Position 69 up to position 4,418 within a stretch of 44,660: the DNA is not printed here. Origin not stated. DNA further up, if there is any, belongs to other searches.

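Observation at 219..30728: Eight neighbouring secreted proteins with unrelated heads share one ~160-aa C-terminal module ending W-V-V-D-W-stop: candidate undescribed archaeal surface-display or adhesin-tip module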

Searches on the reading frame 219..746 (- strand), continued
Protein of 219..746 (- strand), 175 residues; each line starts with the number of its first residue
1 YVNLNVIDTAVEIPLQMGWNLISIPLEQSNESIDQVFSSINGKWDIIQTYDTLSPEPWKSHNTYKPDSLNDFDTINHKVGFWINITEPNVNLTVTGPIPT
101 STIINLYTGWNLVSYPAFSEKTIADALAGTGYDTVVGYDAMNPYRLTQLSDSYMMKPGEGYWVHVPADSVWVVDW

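Call 43: fold_search(model_id=the predicted structure, library=viral)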
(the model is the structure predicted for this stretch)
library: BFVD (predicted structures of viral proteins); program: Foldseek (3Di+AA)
matches with E <= 10: 591; with E <= 0.001: 1
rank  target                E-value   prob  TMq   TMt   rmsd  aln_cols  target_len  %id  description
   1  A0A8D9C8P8            1.7e-04  1.00  0.62  0.21   4.5       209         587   12  Putative hemin binding protein [uncultured marine phage]
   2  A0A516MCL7            2.7e-02  0.06  0.12  0.04  21.4       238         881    9  (no name in the UniProt tables at hand)
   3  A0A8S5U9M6            3.7e-02  0.09  0.15  0.10  17.2       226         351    7  Distal tail protein [Siphoviridae sp. ctKNZ79]
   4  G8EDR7                4.2e-02  0.14  0.19  0.12  21.1       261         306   10  (no name in the UniProt tables at hand)
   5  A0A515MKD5            4.9e-02  0.13  0.17  0.15  19.6       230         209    8  Minor tail protein [Rhodococcus phage Whack]
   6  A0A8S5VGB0            4.9e-02  0.11  0.16  0.07  22.3       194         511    9  Uncharacterized protein [Myoviridae sp. ctkfK18]
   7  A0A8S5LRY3            5.2e-02  0.10  0.16  0.08  15.5       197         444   10  Uncharacterized protein [Siphoviridae sp. ctzMZ8]
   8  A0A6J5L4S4            5.8e-02  0.16  0.20  0.20  17.2       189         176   10  Uncharacterized protein [uncultured Caudovirales phage]
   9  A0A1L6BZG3            6.8e-02  0.07  0.14  0.09  21.3       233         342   10  (no name in the UniProt tables at hand)
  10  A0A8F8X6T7            1.0e-01  0.12  0.17  0.19  16.1       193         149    8  (no name in the UniProt tables at hand)
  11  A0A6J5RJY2            1.1e-01  0.08  0.13  0.04  19.5       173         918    9  Tip attachment protein J [uncultured Caudovirales phage]
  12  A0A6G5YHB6            1.2e-01  0.35  0.21  0.31   7.4       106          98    8  (no name in the UniProt tables at hand)
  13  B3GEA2                1.2e-01  0.05  0.14  0.10  16.4       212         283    9  Polyprotein (Fragment) [Rice tungro spherical virus]
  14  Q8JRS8                1.3e-01  0.21  0.24  0.07  18.4       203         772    8  DNA-directed RNA polymerase 147 kDa polypeptide (Fragment) [Diachasmimorpha longicaudata entomopoxvirus]
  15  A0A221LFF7            1.4e-01  0.05  0.14  0.07  24.1       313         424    8  Putative structural protein [Barns Ness breadcrumb sponge hepe-like virus 3]
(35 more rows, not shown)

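Call 53: search_protein_families(library=pfam, proteins=[L034:1176-3188:+, L024:1-3756:+, L035:2716-4521:+], max_evalue=0.001)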
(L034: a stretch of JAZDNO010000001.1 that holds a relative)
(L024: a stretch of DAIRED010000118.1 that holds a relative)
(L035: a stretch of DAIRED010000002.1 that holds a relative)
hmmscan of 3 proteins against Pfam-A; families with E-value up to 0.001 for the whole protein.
L034:1176-3188:+ (671 aa): 2 families
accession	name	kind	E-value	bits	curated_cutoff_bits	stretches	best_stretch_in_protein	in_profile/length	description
PF13205.12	Big_5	-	1.3e-16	61.7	23.6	1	394-495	1-105/105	Bacterial Ig-like domain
PF17957.7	Big_7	-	0.00014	22.8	24.1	0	229-278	1-55/70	Bacterial Ig domain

L024:1-3756:+ (1252 aa): 2 families
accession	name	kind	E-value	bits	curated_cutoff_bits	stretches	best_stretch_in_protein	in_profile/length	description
PF02369.22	Big_1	-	1.7e-15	57.3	34.9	0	355-433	3-80/93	Bacterial Ig-like domain (group 1)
PF02368.24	Big_2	-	4.1e-15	55.9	22.8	0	353-430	2-78/79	Bacterial Ig-like domain (group 2)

L035:2716-4521:+ (602 aa): 1 family
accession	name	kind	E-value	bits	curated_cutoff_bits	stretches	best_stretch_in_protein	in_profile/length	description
PF13205.12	Big_5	-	5.6e-19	69.2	23.6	1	442-543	1-105/105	Bacterial Ig-like domain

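Call 67: search_protein_families(library=ncbifam, proteins=[P0105], max_evalue=0.01)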
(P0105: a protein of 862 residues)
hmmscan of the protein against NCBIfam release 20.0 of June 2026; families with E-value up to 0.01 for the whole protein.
P0105 (862 aa): 6 families
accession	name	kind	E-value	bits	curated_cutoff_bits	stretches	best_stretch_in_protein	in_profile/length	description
NF033788.1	HTH_metalloreg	subfamily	2.1e-08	33.9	55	1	800-854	17-71/77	metalloregulator ArsR/SmtB family transcription factor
TIGR00864.1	PCC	subfamily_domain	9e-05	19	1861.4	1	418-461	1420-1463/2700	polycystin cation channel protein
NF033789.1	repress_SdpR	subfamily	9.3e-05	22.3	100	0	809-849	22-62/79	autorepressor SdpR family transcription factor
TIGR01884.1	cas_HTH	subfamily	0.0006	19.3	60.2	0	790-845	138-194/202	CRISPR-associated CARF protein Csa3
NF041413.1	ArsR_Rv2640c_fam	equivalog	0.00092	19.6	155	0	808-852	58-101/118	Rv2640c family ArsR-like transcriptional regulator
TIGR04176.1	MarR_EPS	equivalog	0.0016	18.4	88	0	795-838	5-48/105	MarR family EPS-associated transcriptional regulator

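Call 71: search_protein_families(library=pfam, alignment_id=A6, max_evalue=0.00001)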
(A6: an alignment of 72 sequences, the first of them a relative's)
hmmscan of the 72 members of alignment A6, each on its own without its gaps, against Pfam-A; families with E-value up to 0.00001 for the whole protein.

A. member 1, P0105 (862 aa): 7 families
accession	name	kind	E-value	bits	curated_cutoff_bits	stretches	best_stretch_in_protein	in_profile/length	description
PF18911.6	PKD_4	-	3.8e-23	81.8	27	1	390-469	2-81/85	PKD domain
PF24266.1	HTH_HVO_0163_N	-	4.6e-18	65.5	31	1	723-780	3-60/70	HVO_0163, N-terminal HTH domain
PF00801.26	PKD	-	7.9e-16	58.3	23.5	1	406-467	14-75/80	PKD domain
PF13412.12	HTH_24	-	3.9e-14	52.4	21.9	1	798-838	7-47/48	Winged helix-turn-helix DNA-binding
PF01047.28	MarR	-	2.7e-08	34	24.6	0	792-838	1-47/59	MarR family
PF12802.13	MarR_2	-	4.3e-06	27.2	27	0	799-841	10-53/61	MarR family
PF12840.13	HTH_20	-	7.3e-06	26.3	27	0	808-834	18-44/51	Helix-turn-helix domain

B. families by the number of members that match (of 72 scanned): 36 families (the first 25 are shown)
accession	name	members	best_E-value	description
PF13229.12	Beta_helix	29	1.9e-78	Right handed beta helix region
PF05048.19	NosD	28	2.3e-70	Periplasmic copper-binding protein (NosD)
PF13088.12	BNR_2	7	3.2e-15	BNR repeat-like domain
PF07705.17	CARDB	5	3.9e-11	CARDB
PF02012.26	BNR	5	3.8e-08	BNR/Asp-box repeat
PF14312.12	FG-GAP_2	3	5.7e-224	FG-GAP repeat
PF18911.6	PKD_4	3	3.8e-23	PKD domain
PF13205.12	Big_5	3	1.4e-21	Bacterial Ig-like domain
PF00801.26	PKD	3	7.9e-16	PKD domain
PF21444.2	CofB_pilin_dom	3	4.8e-13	CofB, pilin domain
PF18998.6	Flg_new_2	2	5e-82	Divergent InlB B-repeat domain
PF07581.17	Glug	2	2.4e-32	The GLUG motif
PF15892.11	BNR_4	2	2.5e-09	BNR repeat-containing family member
PF22352.2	K319L-like_PKD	2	9.7e-09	K319L-like, PKD domain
PF01364.23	Peptidase_C25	1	1.3e-61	Peptidase family C25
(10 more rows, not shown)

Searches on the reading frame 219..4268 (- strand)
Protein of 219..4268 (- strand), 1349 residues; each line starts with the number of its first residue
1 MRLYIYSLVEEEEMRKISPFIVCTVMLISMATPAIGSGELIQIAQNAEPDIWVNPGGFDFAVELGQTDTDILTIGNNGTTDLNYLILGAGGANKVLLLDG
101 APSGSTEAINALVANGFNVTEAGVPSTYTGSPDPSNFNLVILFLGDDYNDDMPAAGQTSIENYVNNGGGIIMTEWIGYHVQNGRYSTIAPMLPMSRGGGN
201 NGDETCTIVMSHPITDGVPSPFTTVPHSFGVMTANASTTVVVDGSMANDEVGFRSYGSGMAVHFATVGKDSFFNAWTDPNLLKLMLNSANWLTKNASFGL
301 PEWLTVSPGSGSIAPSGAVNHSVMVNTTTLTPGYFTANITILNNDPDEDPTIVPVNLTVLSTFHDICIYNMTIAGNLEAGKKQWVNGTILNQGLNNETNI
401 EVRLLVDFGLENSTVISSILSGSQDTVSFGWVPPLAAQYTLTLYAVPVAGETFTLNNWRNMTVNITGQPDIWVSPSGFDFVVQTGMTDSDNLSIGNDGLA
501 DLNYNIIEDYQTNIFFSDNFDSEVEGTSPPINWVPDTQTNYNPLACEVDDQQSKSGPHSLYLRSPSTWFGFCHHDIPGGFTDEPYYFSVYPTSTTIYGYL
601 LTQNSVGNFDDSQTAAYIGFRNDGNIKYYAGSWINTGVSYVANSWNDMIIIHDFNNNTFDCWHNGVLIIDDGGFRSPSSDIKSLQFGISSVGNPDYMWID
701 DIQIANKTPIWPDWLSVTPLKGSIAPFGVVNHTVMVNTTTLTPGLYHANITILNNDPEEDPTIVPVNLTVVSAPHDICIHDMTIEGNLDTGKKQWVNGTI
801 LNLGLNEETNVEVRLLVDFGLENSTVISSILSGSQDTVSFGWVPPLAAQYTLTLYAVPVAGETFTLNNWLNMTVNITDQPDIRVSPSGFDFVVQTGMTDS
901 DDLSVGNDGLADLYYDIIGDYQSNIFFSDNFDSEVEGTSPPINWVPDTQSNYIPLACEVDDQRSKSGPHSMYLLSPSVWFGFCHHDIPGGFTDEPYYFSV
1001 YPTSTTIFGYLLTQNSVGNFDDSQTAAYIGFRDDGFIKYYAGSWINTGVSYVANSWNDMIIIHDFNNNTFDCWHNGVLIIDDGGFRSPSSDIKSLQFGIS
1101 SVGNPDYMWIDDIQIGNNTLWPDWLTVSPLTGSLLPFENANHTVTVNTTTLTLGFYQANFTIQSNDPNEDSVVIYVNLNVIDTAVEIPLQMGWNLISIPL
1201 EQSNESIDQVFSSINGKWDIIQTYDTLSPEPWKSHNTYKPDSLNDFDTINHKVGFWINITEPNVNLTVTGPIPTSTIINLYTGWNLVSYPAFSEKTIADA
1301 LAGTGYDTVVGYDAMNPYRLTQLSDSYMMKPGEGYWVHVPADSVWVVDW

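Call 5: search_protein_families(library=pfam, proteins=[window:219-4268:-], max_evalue=0.1)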
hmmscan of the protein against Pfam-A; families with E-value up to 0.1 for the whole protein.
window:219-4268:- (1349 aa): 11 families
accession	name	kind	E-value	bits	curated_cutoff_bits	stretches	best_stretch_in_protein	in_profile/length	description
PF19190.6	BACON_2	-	9.2e-19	67.6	25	3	1123-1164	42-83/94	Viral BACON domain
PF07705.17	CARDB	-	2.8e-17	63.2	22.7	2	366-446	4-84/101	CARDB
PF23755.1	Ig-like_IP5PC_F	-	4.6e-08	33.3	27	1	292-326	53-87/137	IP5P C-F Ig-like domain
PF06439.18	3keto-disac_hyd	-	0.00018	22.1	26.8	0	630-692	103-176/187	3-keto-disaccharide hydrolase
PF22544.2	HYDIN_VesB_CFA65-like_Ig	-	0.00037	21.1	25.5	0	1125-1176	49-97/100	HYDIN/CFA65/VesB-like, Ig-like domain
PF22585.3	Sialidase-like_CBM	-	0.0012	19.2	27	0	612-686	66-139/156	Sialidase-like, CBM domain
PF13004.13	BACON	-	0.0013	19.1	25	0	301-329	9-36/61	Putative binding domain, N-terminal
PF21310.3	OCRL-like_ASH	-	0.0025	18.4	27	0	705-737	39-73/109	Inositol polyphosphate 5-phosphatase OCRL-like, ASH domain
PF06283.17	ThuA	-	0.0045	17.7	33.4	1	107-291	21-208/209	Trehalose utilisation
PF11797.14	WxLIP_HBD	-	0.024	15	28.9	0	722-756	83-117/138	WxL Interacting Protein, host binding domain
PF25725.1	crAss_CARG1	-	0.059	13.9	27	0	661-695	13-46/133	Crassvirus cargo protein 1 domain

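Call 6: search_protein_families(library=ncbifam, proteins=[window:219-4268:-], max_evalue=0.1)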
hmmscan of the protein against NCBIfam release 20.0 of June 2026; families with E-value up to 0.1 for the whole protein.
window:219-4268:- (1349 aa): 3 families
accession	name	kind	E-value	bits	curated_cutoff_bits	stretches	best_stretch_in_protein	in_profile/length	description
NF012200.0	choice_anch_D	domain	1e-10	42.1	45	1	1126-1169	65-108/108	choice-of-anchor D domain-containing protein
NF000072.1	MFS_efflux_PexA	equivalog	0.001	18.4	800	0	630-650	158-178/415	phenicol efflux MFS transporter PexA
NF008341.1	PRK11127.1-1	equivalog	0.011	15.7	145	0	742-770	20-51/80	autonomous glycyl radical cofactor GrcA2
